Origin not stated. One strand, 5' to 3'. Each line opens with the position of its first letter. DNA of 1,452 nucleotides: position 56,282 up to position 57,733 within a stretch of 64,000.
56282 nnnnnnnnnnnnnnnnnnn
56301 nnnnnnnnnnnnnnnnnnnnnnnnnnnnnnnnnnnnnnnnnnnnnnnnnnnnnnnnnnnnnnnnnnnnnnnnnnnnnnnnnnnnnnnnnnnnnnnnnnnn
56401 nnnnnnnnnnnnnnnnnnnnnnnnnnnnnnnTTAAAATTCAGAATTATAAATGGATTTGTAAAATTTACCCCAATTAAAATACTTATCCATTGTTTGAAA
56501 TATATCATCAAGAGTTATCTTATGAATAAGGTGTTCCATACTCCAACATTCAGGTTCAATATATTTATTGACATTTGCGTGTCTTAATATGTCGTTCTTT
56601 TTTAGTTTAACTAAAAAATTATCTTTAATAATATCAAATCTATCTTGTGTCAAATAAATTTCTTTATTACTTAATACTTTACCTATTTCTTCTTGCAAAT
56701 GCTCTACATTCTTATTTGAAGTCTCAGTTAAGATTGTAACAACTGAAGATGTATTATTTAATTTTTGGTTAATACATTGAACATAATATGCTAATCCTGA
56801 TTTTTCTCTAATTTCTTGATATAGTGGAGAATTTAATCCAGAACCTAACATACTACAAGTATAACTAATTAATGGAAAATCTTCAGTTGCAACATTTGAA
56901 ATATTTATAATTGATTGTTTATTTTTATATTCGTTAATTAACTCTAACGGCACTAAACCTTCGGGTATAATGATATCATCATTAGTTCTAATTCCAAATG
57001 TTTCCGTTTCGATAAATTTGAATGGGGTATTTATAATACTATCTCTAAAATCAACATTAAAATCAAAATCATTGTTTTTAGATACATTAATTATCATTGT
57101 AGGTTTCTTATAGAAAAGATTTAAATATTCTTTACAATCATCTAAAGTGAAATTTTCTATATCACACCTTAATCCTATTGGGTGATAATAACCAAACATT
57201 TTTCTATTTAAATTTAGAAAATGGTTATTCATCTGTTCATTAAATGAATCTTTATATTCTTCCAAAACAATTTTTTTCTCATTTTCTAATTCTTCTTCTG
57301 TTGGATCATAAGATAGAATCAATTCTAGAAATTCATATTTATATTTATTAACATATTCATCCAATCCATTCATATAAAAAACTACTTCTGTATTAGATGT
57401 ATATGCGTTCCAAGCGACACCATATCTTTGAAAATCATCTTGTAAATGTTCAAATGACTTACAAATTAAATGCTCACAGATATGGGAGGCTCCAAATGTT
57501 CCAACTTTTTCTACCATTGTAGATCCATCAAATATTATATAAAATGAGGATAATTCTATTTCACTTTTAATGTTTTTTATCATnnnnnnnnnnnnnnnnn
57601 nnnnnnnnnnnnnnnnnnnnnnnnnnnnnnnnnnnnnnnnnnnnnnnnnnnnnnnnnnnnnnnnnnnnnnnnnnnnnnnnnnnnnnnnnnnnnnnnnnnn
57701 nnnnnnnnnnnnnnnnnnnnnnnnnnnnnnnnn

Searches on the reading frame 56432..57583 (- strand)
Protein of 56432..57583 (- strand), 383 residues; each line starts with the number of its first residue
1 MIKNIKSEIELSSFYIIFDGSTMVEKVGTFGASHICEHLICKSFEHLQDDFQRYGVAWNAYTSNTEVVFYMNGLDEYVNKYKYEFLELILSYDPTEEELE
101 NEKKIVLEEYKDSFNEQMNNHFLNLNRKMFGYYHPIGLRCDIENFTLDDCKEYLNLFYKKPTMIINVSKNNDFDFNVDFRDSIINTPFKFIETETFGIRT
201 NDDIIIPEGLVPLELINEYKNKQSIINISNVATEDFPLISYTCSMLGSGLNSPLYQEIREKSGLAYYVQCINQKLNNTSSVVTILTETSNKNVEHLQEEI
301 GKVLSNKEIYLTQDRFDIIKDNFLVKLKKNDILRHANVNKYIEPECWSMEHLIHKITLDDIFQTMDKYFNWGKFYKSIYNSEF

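Call 8: search_protein_families(library=pfam, proteins=[window:56432-57583:-], max_evalue=0.001)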
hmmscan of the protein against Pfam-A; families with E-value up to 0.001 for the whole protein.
window:56432-57583:- (383 aa): 3 families
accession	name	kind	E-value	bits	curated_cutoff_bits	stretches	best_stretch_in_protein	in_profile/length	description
PF05193.26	Peptidase_M16_C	-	5.5e-11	43.1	23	1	232-322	90-180/181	Peptidase M16 inactive domain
PF00675.25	Peptidase_M16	-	1.8e-08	34.8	22.3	1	23-130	24-136/149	Insulinase (Peptidase family M16)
PF22456.1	PqqF-like_C_4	-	0.00038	21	27.5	0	246-327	2-85/100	PQQ synthase PqqF-like, C-terminal lobe domain 4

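Call 9: search_protein_families(library=phrogs, proteins=[window:56432-57583:-], max_evalue=0.001)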
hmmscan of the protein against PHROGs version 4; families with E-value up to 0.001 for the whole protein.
window:56432-57583:- (383 aa): 0 families
